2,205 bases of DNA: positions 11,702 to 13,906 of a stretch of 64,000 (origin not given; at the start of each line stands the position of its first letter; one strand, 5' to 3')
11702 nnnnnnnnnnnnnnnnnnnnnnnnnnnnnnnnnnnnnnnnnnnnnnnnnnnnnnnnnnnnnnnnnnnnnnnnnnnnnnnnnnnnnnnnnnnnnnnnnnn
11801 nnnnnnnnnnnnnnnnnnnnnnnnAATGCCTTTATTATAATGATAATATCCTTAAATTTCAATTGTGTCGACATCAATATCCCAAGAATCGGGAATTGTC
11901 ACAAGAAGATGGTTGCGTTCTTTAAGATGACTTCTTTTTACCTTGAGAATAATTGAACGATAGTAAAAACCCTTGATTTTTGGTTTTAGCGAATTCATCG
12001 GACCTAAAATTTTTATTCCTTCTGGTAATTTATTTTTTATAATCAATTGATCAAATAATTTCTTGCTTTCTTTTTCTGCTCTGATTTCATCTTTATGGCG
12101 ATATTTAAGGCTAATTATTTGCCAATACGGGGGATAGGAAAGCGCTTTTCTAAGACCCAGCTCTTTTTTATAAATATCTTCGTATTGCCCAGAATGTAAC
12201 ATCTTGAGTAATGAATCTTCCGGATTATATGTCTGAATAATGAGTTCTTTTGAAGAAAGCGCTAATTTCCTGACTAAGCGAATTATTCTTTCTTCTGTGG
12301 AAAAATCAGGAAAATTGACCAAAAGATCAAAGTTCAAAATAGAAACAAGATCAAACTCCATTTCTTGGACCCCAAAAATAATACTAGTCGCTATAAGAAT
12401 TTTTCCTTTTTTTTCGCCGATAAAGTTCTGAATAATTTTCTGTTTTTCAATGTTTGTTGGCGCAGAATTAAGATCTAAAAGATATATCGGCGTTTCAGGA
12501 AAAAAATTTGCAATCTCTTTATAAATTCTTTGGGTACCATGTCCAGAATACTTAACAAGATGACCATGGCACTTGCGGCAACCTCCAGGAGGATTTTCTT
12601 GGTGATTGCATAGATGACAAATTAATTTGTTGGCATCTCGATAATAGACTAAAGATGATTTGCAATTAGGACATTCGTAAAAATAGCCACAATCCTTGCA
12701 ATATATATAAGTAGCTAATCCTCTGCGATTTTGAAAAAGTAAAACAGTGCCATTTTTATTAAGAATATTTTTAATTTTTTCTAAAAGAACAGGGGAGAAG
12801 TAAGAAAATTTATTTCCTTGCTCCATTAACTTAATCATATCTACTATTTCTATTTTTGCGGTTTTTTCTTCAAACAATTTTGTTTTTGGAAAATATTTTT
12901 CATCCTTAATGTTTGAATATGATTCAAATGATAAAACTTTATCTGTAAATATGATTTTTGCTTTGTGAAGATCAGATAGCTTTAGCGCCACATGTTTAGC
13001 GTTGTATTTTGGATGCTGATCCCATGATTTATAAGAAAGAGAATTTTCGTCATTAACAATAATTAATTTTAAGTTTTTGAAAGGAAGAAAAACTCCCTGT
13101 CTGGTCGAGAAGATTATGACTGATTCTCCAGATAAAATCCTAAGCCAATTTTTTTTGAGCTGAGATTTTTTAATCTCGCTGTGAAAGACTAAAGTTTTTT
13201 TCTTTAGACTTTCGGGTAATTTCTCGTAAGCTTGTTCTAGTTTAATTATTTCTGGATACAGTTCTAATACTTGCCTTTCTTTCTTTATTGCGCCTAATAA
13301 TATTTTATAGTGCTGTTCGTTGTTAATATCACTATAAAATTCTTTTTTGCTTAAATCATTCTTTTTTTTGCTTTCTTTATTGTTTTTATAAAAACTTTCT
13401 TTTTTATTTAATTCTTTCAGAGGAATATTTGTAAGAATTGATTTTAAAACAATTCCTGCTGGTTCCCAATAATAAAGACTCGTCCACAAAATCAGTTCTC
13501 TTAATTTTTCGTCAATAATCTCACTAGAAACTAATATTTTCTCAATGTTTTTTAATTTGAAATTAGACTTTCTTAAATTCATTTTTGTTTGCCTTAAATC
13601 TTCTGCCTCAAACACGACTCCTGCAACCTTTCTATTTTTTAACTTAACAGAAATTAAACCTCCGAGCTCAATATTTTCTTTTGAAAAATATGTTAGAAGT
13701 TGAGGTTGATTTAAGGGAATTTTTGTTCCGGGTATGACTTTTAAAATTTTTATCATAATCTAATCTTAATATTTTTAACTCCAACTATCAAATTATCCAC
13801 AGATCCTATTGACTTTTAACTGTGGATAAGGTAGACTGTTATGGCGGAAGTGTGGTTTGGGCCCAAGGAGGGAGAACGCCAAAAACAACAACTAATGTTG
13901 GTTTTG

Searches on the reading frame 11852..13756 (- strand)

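Call 25: search_protein_families(library=pfam, proteins=[window:11852-13756:-], max_evalue=0.001)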
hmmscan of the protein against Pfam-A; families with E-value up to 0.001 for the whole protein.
window:11852-13756:- (634 aa): 3 families
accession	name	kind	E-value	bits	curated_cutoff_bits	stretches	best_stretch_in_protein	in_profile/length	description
PF17764.6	PriA_3primeBD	-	9.5e-11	41.9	22.7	1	13-108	4-95/96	3'DNA-binding domain (3'BD)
PF18319.7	Zn_ribbon_PriA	-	1.1e-08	35.3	26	1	362-387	1-26/27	PriA DNA helicase Cys-rich region (CRR) domain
PF18074.6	PriA_C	-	1.4e-08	35.8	26.9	1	543-616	1-74/95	Primosomal protein N C-terminal domain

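Call 26: search_protein_families(library=phrogs, proteins=[window:11852-13756:-], max_evalue=0.001)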
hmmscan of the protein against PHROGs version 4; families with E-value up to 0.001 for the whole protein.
window:11852-13756:- (634 aa): 0 families
